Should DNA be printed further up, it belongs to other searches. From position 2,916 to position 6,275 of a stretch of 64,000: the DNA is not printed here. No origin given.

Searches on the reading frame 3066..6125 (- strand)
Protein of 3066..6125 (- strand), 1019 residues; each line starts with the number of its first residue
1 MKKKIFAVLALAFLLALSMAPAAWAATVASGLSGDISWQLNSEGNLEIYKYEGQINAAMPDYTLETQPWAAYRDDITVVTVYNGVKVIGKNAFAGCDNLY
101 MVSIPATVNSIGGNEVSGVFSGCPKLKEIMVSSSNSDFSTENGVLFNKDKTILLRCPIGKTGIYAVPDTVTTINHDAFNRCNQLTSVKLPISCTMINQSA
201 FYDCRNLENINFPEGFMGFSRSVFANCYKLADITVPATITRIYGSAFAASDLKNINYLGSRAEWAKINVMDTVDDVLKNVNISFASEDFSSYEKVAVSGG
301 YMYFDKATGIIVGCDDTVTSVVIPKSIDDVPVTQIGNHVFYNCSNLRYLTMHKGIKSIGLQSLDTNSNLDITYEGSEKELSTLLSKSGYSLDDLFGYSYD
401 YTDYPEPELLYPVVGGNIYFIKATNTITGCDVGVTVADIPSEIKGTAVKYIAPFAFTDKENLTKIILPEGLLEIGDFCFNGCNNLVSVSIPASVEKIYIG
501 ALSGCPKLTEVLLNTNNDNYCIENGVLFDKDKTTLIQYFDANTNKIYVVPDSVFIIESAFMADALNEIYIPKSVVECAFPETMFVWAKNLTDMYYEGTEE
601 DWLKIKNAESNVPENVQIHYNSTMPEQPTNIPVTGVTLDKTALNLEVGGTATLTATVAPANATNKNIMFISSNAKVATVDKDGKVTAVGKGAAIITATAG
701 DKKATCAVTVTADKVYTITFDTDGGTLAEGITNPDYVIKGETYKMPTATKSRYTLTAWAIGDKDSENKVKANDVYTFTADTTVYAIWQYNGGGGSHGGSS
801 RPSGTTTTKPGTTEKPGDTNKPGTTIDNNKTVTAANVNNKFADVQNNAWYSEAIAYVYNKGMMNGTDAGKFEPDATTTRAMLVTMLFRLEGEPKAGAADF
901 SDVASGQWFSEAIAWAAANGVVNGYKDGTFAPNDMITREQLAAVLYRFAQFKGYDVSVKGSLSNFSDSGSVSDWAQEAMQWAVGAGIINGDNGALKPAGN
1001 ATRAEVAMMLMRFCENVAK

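Call 32: search_protein_families(library=pfam, proteins=[window:3066-6125:-], max_evalue=0.001)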
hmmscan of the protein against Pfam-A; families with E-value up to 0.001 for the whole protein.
window:3066-6125:- (1019 aa): 6 families
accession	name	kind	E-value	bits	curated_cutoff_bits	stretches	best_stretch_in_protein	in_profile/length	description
PF13306.12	LRR_5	-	2.2e-54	183.2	27.7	4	166-258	18-109/127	BspA type Leucine rich repeat region (6 copies)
PF00395.25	SLH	-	1.9e-35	121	20.8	3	900-942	2-44/44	S-layer homology domain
PF02368.24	Big_2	-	1.2e-15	57.7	22.8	1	632-708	1-79/79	Bacterial Ig-like domain (group 2)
PF09479.16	Flg_new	-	4.2e-08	33.6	27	1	716-785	1-64/65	Listeria-Bacteroides repeat domain (List_Bact_rpt)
PF22359.2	Big-like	-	1.1e-06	29.3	27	1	675-712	11-48/48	Bacterial Ig-like domain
PF13855.12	LRR_8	-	5e-06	26.6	27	0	331-352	12-33/61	Leucine rich repeat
